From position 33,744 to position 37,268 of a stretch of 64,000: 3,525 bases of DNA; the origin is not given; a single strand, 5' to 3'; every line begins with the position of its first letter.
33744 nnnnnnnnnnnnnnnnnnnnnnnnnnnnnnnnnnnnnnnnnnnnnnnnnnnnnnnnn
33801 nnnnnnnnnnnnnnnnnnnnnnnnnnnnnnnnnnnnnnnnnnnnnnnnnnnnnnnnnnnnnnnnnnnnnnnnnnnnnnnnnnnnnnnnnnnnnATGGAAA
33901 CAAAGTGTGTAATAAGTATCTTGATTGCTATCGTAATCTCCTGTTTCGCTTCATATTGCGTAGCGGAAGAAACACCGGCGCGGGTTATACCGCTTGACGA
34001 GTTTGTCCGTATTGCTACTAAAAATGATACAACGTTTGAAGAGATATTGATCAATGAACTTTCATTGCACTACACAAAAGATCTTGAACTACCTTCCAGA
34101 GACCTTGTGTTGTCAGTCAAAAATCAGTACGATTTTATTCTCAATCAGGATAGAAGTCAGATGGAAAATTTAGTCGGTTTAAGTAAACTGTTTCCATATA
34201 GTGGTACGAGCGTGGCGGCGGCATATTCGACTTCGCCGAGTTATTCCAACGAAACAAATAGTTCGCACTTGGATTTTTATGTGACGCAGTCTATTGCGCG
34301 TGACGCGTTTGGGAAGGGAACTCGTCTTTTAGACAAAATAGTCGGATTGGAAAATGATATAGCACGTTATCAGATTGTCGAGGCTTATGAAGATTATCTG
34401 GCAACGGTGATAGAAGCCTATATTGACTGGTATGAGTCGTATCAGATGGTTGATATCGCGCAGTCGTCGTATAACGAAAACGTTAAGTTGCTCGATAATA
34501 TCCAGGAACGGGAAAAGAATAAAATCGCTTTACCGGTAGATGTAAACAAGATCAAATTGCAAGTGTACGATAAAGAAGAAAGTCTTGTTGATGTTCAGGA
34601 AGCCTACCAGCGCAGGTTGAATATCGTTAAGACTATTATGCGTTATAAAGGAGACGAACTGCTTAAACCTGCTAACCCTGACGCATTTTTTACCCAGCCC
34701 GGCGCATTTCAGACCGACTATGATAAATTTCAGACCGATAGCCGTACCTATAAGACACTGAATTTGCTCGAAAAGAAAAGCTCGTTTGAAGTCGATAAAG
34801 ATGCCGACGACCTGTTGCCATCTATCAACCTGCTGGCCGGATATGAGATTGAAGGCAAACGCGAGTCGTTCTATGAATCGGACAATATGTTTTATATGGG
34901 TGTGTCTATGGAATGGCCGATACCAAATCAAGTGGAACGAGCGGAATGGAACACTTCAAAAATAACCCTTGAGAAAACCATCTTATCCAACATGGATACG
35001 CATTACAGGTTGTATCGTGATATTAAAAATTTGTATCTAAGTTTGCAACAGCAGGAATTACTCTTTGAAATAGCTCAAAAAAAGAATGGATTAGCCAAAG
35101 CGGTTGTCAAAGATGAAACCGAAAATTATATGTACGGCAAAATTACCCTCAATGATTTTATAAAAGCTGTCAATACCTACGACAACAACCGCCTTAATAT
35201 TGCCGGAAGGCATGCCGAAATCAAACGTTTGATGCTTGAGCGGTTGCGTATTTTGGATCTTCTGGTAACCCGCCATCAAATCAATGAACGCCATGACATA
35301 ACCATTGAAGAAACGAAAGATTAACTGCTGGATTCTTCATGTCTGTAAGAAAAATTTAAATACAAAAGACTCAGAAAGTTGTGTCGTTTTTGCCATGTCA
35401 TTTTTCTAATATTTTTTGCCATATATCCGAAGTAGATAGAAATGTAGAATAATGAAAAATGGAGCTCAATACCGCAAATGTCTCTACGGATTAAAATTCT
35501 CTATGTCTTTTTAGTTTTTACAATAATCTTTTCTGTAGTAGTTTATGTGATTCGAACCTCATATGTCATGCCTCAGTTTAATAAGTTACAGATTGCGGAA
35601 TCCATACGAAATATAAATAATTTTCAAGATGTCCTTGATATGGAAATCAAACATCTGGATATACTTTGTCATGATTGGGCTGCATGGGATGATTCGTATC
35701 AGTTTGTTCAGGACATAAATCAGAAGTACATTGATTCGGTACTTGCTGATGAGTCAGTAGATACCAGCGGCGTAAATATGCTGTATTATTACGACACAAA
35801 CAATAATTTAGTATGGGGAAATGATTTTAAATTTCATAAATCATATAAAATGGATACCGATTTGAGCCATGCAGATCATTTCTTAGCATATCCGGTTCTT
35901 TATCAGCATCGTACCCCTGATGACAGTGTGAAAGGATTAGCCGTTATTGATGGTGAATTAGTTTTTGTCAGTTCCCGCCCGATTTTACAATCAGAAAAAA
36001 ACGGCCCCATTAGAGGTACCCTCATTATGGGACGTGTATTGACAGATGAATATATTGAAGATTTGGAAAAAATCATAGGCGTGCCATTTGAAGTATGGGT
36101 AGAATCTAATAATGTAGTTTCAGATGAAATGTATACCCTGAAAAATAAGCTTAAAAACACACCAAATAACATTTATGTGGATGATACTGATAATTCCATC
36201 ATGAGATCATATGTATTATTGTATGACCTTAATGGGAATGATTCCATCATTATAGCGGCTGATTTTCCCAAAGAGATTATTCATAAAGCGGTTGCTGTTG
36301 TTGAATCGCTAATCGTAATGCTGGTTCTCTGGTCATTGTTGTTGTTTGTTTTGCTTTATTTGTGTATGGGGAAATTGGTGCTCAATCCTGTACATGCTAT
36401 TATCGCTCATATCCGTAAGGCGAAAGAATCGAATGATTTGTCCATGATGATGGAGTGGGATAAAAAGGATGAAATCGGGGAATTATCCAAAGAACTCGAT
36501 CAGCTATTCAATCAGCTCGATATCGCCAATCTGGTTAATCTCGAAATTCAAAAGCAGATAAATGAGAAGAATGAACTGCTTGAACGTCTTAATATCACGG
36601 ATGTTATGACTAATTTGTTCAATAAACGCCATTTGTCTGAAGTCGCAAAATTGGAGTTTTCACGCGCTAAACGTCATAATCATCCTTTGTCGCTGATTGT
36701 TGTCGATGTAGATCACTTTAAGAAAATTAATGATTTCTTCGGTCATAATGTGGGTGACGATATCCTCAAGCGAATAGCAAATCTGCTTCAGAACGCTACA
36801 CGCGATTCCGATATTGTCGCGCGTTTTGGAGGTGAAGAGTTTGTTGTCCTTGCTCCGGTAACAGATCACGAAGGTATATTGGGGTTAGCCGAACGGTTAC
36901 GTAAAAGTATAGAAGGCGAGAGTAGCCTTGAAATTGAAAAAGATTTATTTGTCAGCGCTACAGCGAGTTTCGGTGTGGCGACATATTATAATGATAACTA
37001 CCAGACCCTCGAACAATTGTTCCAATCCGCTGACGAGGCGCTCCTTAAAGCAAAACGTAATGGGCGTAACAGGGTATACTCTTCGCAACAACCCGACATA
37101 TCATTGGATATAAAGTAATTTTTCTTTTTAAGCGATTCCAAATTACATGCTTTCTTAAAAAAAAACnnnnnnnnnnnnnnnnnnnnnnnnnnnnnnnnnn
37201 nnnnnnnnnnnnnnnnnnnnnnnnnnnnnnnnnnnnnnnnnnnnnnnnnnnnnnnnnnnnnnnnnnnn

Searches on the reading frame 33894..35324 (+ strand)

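Call 8: search_protein_families(library=pfam, proteins=[window:33894-35324:+], max_evalue=0.01)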
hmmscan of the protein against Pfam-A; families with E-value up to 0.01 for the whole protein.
window:33894-35324:+ (476 aa): 1 family
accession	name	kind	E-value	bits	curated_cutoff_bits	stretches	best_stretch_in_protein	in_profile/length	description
PF02321.23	OEP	-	1.1e-12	48.6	22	2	287-443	16-175/187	Outer membrane efflux protein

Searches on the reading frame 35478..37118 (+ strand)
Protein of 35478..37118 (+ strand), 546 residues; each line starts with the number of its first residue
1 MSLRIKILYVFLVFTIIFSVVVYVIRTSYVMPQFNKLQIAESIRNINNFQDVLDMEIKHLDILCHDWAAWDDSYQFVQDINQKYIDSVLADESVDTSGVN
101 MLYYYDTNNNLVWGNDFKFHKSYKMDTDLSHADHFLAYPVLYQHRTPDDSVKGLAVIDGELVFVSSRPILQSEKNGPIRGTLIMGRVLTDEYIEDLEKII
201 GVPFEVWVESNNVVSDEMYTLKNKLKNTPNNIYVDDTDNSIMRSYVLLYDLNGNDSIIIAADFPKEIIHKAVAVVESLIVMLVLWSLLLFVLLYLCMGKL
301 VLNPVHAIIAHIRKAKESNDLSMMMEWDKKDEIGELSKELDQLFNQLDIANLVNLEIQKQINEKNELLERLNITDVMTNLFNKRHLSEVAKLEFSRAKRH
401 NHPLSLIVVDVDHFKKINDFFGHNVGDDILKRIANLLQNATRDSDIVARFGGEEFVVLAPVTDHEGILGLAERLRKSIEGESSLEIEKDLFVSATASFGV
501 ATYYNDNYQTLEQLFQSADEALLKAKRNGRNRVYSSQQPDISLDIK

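Call 8: search_protein_families(library=pfam, proteins=[window:35478-37118:+], max_evalue=0.01)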
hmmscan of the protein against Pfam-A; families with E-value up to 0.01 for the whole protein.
window:35478-37118:+ (546 aa): 3 families
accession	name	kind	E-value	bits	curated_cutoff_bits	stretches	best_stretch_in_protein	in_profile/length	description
PF00990.26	GGDEF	-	5.3e-45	153.5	23.8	1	373-532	2-161/161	Diguanylate cyclase, GGDEF domain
PF05228.19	CHASE4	-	1.1e-38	132.9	26.2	1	52-206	1-139/140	CHASE4 domain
PF17853.6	GGDEF_2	-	0.0057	17.3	24.5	0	403-521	22-110/116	GGDEF-like domain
